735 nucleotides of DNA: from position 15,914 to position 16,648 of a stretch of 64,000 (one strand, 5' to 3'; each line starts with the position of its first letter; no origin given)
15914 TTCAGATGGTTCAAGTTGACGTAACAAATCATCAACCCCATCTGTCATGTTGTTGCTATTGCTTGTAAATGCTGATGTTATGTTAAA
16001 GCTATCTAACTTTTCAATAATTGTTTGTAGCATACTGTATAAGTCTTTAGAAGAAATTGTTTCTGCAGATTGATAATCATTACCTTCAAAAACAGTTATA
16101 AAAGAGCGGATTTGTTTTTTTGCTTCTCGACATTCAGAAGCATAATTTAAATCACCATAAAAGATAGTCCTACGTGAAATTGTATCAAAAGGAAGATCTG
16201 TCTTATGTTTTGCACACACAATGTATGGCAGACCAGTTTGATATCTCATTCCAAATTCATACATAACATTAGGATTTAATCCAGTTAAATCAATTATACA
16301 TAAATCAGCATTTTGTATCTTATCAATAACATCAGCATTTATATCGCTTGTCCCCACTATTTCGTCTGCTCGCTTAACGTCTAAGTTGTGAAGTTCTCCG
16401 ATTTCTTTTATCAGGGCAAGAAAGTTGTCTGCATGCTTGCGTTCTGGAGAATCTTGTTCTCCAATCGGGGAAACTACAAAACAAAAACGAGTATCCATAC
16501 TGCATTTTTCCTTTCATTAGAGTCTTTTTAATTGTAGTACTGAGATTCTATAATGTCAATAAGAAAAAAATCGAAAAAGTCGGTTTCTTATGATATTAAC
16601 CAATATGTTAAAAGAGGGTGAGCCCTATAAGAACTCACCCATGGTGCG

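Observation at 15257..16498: Orphan NDT-like Rossmann domain fused to TPR-like sensor domain: candidate undescribed single-gene conflict/defence system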

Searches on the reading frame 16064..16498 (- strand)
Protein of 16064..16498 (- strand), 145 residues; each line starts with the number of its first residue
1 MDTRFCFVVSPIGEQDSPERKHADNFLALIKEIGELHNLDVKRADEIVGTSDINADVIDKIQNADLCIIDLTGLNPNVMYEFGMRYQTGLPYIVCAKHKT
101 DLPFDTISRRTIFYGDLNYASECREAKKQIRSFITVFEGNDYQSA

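Call 27: search_solved_structures(query=A2, max_evalue=10, show_alignments=4)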
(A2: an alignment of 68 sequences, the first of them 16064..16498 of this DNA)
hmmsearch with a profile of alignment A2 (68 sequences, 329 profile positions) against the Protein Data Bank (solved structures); distinct sequences matched with E-value up to 10: 53.
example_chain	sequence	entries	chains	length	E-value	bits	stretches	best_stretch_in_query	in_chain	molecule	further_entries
8p4y_A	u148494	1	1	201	0.014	18.4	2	128-226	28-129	Protein origami triangle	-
8ugc_A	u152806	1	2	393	0.15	15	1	131-301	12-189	FD15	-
5cjp_E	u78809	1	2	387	0.16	15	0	109-148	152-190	Ras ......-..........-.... protein IQGAP2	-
3na7_A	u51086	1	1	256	0.21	14.6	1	127-300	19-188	HP0958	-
4ilo_A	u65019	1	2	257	0.26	14.3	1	151-300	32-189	CT398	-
9r1n_A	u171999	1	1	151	0.29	14.1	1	137-258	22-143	sc-apCC-4-DPH-2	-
9s4q_25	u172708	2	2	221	0.3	14.1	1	181-296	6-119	Kinetochore protein SPC25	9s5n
6qpq_A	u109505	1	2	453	0.36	13.8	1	132-235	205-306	Structural maintenance of chromosomes protein,Structural maintenance of chromosomes protei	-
8qae_A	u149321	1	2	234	0.36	13.8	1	130-295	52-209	sc-apCC-6-SLLA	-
5apw_A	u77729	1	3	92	0.39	13.7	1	135-194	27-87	GENERAL CONTROL PROTEIN GCN4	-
8uxa_e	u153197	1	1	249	0.39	13.7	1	120-186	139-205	Large ribosomal subunit protein uL10m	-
5tgw_A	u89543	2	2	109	0.41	13.6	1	153-235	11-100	PS1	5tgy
2e50_A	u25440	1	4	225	0.45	13.5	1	167-275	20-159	Protein SET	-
3jqh_A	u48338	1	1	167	0.45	13.5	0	139-205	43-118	C-type lectin domain family 4 member M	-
2klh_A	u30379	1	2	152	0.46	13.5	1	62-105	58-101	c-Myc-responsive protein Rcl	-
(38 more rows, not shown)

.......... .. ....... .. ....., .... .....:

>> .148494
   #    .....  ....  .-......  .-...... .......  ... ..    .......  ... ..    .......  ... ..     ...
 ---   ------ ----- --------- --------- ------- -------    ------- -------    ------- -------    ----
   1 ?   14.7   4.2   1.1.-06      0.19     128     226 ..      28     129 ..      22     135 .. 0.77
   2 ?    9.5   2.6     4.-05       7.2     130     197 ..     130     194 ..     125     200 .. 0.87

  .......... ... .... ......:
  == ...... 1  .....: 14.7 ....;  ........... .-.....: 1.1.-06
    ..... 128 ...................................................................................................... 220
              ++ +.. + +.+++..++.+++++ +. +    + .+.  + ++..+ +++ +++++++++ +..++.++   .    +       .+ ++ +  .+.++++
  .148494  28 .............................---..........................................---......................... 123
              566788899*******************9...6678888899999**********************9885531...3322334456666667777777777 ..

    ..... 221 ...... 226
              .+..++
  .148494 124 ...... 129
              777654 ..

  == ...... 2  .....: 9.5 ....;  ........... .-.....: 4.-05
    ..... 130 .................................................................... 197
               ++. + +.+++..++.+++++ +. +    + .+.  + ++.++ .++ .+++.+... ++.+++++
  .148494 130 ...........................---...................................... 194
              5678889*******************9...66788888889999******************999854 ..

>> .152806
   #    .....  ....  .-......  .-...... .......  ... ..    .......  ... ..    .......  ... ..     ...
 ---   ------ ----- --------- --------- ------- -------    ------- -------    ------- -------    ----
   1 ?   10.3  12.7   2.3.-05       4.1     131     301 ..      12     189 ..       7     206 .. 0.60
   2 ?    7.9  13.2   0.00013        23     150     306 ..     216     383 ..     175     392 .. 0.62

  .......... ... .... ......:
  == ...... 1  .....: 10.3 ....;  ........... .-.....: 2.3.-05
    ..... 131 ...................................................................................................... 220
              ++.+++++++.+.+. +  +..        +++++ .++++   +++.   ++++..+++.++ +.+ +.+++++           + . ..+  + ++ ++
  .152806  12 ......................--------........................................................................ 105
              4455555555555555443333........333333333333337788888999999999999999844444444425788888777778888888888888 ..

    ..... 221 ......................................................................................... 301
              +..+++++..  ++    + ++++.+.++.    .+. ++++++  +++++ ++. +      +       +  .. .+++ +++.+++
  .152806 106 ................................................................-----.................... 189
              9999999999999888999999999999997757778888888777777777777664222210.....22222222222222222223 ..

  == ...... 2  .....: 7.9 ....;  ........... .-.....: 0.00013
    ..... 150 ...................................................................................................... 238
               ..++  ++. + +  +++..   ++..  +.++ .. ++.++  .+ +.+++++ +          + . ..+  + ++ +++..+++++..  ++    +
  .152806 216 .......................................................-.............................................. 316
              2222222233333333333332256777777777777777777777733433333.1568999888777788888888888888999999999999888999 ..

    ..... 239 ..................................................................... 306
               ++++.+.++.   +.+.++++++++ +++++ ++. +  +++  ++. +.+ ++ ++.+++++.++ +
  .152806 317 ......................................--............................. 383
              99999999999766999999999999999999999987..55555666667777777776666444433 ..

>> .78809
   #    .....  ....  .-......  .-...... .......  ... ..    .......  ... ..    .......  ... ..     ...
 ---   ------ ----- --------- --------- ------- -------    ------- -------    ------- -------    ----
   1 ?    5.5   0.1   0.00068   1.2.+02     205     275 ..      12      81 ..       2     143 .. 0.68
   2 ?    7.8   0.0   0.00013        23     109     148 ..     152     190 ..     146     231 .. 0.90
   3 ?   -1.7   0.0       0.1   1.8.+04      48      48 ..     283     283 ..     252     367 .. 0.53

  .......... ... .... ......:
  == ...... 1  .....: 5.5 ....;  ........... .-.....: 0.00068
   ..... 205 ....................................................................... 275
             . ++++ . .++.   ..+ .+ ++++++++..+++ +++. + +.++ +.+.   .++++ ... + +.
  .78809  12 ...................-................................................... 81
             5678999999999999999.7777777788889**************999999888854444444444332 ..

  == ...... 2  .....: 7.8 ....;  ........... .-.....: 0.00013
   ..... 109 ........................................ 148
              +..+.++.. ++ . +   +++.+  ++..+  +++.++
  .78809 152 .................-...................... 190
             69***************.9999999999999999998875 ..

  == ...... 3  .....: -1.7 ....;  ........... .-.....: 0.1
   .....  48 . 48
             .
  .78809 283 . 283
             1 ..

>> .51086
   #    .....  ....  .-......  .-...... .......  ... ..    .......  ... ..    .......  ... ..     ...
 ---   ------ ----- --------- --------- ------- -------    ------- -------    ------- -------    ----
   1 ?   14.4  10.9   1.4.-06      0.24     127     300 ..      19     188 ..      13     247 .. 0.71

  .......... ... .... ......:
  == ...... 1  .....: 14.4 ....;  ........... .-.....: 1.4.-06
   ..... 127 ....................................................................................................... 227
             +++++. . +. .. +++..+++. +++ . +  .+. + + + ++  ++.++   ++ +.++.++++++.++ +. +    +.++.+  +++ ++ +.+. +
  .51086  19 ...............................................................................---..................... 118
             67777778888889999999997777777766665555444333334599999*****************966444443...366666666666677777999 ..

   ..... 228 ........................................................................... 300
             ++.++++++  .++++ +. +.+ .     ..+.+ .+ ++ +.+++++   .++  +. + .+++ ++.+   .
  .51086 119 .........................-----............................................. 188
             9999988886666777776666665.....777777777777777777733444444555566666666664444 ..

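Call 28: search_protein_families(library=pfam, alignment_id=A2, max_evalue=0.1)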
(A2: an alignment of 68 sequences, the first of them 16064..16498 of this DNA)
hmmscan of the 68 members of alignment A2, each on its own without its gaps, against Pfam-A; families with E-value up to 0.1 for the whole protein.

A. member 1, window:16064-16498:- (145 aa): 1 family
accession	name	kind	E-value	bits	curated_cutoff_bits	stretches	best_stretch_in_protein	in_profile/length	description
PF05014.21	Nuc_deoxyrib_tr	-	0.019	15.5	28.8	1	45-99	44-100/117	Nucleoside 2-deoxyribosyltransferase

B. families by the number of members that match (of 68 scanned): 63 families (the first 25 are shown)
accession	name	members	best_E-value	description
PF05014.21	Nuc_deoxyrib_tr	37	0.00013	Nucleoside 2-deoxyribosyltransferase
PF07719.23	TPR_2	14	1.7e-05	Tetratricopeptide repeat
PF13431.12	TPR_17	11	1.3e-06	Tetratricopeptide repeat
PF13424.12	TPR_12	11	2.9e-06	Tetratricopeptide repeat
PF14559.12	TPR_19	10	2.2e-05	Tetratricopeptide repeat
PF13428.12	TPR_14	10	8.9e-05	Tetratricopeptide repeat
PF13181.12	TPR_8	8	2.6e-07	Tetratricopeptide repeat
PF13414.12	TPR_11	5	0.0016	TPR repeat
PF00515.34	TPR_1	4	4e-05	Tetratricopeptide repeat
PF13432.12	TPR_16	4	7.6e-05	Tetratricopeptide repeat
PF21196.3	PcrA_UvrD_tudor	3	1.3e-05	PcrA/UvrD tudor domain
PF23914.1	TPR_CcmH_CycH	3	0.00012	Cytochrome c-type biogenesis protein H TPR domain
PF10792.14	DUF2605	2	0.00013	Protein of unknown function (DUF2605)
PF12569.14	NatA_aux_su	2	0.0019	N-terminal acetyltransferase A, auxiliary subunit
PF20308.4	TPR-S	2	0.0049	Tetratricopeptide Repeats-Sensor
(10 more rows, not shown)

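Call 29: predict_structure(alignment_id=A2)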
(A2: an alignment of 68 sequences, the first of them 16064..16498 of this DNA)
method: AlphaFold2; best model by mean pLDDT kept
length: 145 residues; sequences in the alignment: 68
mean_pLDDT: 93.3   pTM: 0.89
mean pLDDT of the five models: 93.3, 92.4, 92.0, 91.9, 91.5
residues with pLDDT >= 90: 120; 70-90: 23; 50-70: 2; < 50: 0
segments of 3 or more residues with pLDDT < 50: none
pLDDT, mean of each block of 10 residues (from residue 1): 91 93 97 97 91 89 97 95 95 96 81 96 97 96 84
secondary structure, 60 per line:
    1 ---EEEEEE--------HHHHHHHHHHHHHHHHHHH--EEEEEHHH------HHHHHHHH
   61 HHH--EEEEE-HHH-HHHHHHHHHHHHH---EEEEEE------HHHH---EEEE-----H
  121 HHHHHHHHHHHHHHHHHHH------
elements in order: E4-9 H18-36 E39-43 H53-63 E66-70 H76-88 E92-97 H104-107 E111-114 H120-139

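Call 31: fold_search(model_id=the predicted structure, library=pdb)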
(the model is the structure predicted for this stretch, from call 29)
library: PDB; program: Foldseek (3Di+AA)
matches with E <= 10: 1632; with E <= 0.001: 55
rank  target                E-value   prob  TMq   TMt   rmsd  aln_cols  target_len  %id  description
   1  8pqr_D                5.2e-06  1.00  0.50  0.48   5.1       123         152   17  Nucleoside 2'deoxyribosyltransferase from Chroococcidiopsis thermalis PCC 7203 WT bound to DAD_Immucillin-H (released 2024-02-21)
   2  8qc0_A                7.7e-06  1.00  0.54  0.53   4.5       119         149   15  Nucleoside 2'deoxyribosyltransferase from Chroococcidiopsis thermalis PCC 7203 WT ribosylated (released 2024-02-21)
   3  8pqt_A                8.2e-06  1.00  0.58  0.55   5.6       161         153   14  Nucleoside 2'deoxyribosyltransferase from Chroococcidiopsis thermalis PCC 7203 WT bound to Bis-Tris (released 2024-02-21)
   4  8pqq_D                1.5e-05  1.00  0.51  0.48   4.3       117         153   17  Nucleoside 2'deoxyribosyltransferase from Chroococcidiopsis thermalis PCC 7203 E88Q Mutant bound to Clofarabine (released 2024-02-21)
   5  4jem_A                2.5e-05  1.00  0.71  0.66   4.2       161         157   16  Crystal structure of MilB complexed with cytidine 5'-monophosphate (released 2013-09-11)
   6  8qc0_D                2.8e-05  1.00  0.56  0.54   5.7       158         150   14  Nucleoside 2'deoxyribosyltransferase from Chroococcidiopsis thermalis PCC 7203 WT ribosylated (released 2024-02-21)
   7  9emw_D                3.4e-05  1.00  0.57  0.55   5.7       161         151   14  Nucleoside 2'deoxyribosyltransferase from Chroococcidiopsis thermalis PCC 7203 Y7F Mutant bound to ImmH-Forodesine (released 2025-05-14)
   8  1t5b_B                3.4e-05  1.00  0.45  0.36   6.8       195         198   13  Structural genomics, A protein from Salmonella typhimurium similar to E. coli acyl carrier protein phosphodiesterase (released 2004-08-03)
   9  8pqq_A                4.2e-05  1.00  0.56  0.53   5.7       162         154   15  Nucleoside 2'deoxyribosyltransferase from Chroococcidiopsis thermalis PCC 7203 E88Q Mutant bound to Clofarabine (released 2024-02-21)
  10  4ohb                  4.7e-05  1.00  0.72  0.66   4.1       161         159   14  Crystal structure of MilB E103A in complex with 5-hydroxymethylcytidine 5'-monophosphate (hmCMP) from Streptomyces rimof (released 2014-06-25)
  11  4jem_B                5.4e-05  1.00  0.69  0.66   4.3       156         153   15  Crystal structure of MilB complexed with cytidine 5'-monophosphate (released 2013-09-11)
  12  6dxp_B                7.0e-05  1.00  0.45  0.35   8.7       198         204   14  The crystal structure of an FMN-dependent NADH-azoreductase from Klebsiella pneumoniae (released 2018-07-25)
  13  4ohr                  8.5e-05  1.00  0.68  0.63   3.9       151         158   16  Crystal structure of MilB from Streptomyces rimofaciens (released 2014-06-25)
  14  9lmq_B                8.5e-05  1.00  0.65  0.34   3.6       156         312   14  Cryo-EM structure of TIR-STING/c-di-GMP complex (released 2025-08-27)
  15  2a0k_A                9.0e-05  1.00  0.51  0.47   3.5       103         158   16  Crystal structure of Nucleoside 2-deoxyribosyltransferase from Trypanosoma brucei at 1.8 A resolution (released 2005-07-26)
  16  9lmq_D                9.0e-05  1.00  0.64  0.33   3.9       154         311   16  Cryo-EM structure of TIR-STING/c-di-GMP complex (released 2025-08-27)
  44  9lmq_A                5.5e-04  1.00  0.66  0.35   3.6       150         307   15  Cryo-EM structure of TIR-STING/c-di-GMP complex (released 2025-08-27)
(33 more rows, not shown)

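Call 34: search_solved_structures(query=A3, max_evalue=10, show_alignments=5)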
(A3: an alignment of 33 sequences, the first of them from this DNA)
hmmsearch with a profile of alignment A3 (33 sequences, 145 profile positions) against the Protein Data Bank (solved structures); distinct sequences matched with E-value up to 10: 20.
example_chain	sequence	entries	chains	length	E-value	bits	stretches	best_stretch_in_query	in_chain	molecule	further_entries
2klh_A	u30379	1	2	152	0.0024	20.8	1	30-98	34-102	c-Myc-responsive protein Rcl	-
4fyh_A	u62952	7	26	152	0.0064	19.5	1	30-98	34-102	Deoxyribonucleoside 5'-monophosphate N-glycosidase | 2'-deoxynucleoside 5'-phosphate N-hydrolase 1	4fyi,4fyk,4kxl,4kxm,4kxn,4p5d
2khz_A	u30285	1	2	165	0.014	18.4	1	31-98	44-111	c-Myc-responsive protein Rcl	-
8rpt_B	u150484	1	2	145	0.026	17.5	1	45-97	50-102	2'-deoxynucleoside 5'-phosphate N-hydrolase 1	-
8rps_C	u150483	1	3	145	0.068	16.1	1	46-97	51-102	2'-deoxynucleoside 5'-phosphate N-hydrolase 1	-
8rqd_C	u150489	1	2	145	0.12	15.4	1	47-97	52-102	2'-deoxynucleoside 5'-phosphate N-hydrolase 1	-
9da1_A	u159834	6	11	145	0.12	15.4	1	47-97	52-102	5-hydroxymethyl-dUMP N-hydrolase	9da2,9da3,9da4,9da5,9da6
8os9_A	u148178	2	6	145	0.12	15.3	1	47-97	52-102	2'-deoxynucleoside 5'-phosphate N-hydrolase 1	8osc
8qhr_A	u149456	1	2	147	0.13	15.2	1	48-97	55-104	2'-deoxynucleoside 5'-phosphate N-hydrolase 1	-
4p5e_A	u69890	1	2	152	0.13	15.2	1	47-97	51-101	2'-deoxynucleoside 5'-phosphate N-hydrolase 1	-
9i3q_A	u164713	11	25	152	0.13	15.2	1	47-97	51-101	5-hydroxymethyl-dUMP N-hydrolase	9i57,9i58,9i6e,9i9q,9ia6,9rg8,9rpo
7un8_A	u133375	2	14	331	0.18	14.8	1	72-139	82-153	CD-NTase-associated protein 12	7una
2z6e_A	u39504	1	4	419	0.26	14.3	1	36-135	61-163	Disheveled-associated activator of morphogenesis 1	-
2j1d_G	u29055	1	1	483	0.27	14.2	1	36-135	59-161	DISHEVELED-ASSOCIATED ACTIVATOR OF MORPHOGENESIS 1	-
7xky_B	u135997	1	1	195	0.27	14.2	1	85-116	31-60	Fumarate hydratase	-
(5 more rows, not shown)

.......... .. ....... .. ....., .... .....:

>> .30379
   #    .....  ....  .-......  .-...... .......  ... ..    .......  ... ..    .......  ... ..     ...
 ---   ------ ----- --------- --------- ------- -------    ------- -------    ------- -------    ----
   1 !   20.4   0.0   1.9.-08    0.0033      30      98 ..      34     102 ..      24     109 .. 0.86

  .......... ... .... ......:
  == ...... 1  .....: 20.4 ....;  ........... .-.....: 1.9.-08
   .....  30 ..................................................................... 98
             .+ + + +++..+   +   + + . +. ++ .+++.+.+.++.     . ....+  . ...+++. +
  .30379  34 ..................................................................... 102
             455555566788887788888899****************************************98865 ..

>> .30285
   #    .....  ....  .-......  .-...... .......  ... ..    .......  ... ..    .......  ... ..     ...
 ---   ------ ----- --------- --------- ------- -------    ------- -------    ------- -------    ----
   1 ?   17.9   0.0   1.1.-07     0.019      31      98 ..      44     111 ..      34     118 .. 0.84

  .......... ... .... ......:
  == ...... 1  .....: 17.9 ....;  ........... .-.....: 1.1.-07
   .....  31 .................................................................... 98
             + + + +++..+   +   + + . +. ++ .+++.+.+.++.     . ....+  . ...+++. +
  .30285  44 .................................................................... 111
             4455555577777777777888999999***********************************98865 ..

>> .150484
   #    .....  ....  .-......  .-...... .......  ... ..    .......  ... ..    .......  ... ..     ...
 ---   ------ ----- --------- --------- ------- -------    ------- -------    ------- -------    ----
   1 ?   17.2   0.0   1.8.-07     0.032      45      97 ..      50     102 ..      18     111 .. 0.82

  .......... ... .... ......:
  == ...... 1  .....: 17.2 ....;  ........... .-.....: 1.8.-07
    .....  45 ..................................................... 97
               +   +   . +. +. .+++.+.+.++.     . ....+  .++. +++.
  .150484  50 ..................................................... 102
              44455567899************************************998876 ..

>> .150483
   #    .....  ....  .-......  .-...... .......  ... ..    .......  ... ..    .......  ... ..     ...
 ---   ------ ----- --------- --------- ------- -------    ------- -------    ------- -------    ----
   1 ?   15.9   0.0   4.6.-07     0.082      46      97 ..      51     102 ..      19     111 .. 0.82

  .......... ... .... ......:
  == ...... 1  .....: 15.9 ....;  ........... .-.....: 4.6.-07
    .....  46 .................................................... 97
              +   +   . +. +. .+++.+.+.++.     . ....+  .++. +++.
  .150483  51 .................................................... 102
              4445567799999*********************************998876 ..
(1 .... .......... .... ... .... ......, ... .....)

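Call 49: search_protein_families(library=padloc, alignment_id=A2, max_evalue=0.01)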
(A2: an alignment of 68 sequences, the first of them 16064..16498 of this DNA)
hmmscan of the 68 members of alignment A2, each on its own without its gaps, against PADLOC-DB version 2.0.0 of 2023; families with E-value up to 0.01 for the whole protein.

A. member 1, window:16064-16498:- (145 aa): 1 family
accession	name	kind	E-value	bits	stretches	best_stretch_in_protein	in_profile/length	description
PDLC00733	Effector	-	2.7e-10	37.6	1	45-125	285-365/388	TIR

B. families by the number of members that match (of 68 scanned): 14 families
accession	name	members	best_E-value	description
PDLC00733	Effector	68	2.8e-16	TIR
PDLC00871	E2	1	1.2e-06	E2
PDLC00865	E2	1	1.1e-05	E2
PDLC00870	E2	1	1.3e-05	E2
PDLC00872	E2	1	1.3e-05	E2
PDLC02769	SspB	1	0.00026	SspB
PDLC01829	CARF2--CARF_HEPN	1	0.00036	-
PDLC04917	PDC-S12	1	0.0014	-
PDLC00861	E2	1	0.002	E2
PDLC00833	E1-E2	1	0.0024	E1-E2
PDLC00731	Effector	1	0.0035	TIR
PDLC00729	Effector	1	0.0036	TIR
PDLC02642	DrmMI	1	0.0044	DrmMI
PDLC02320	AbiEii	1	0.0068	AbiEii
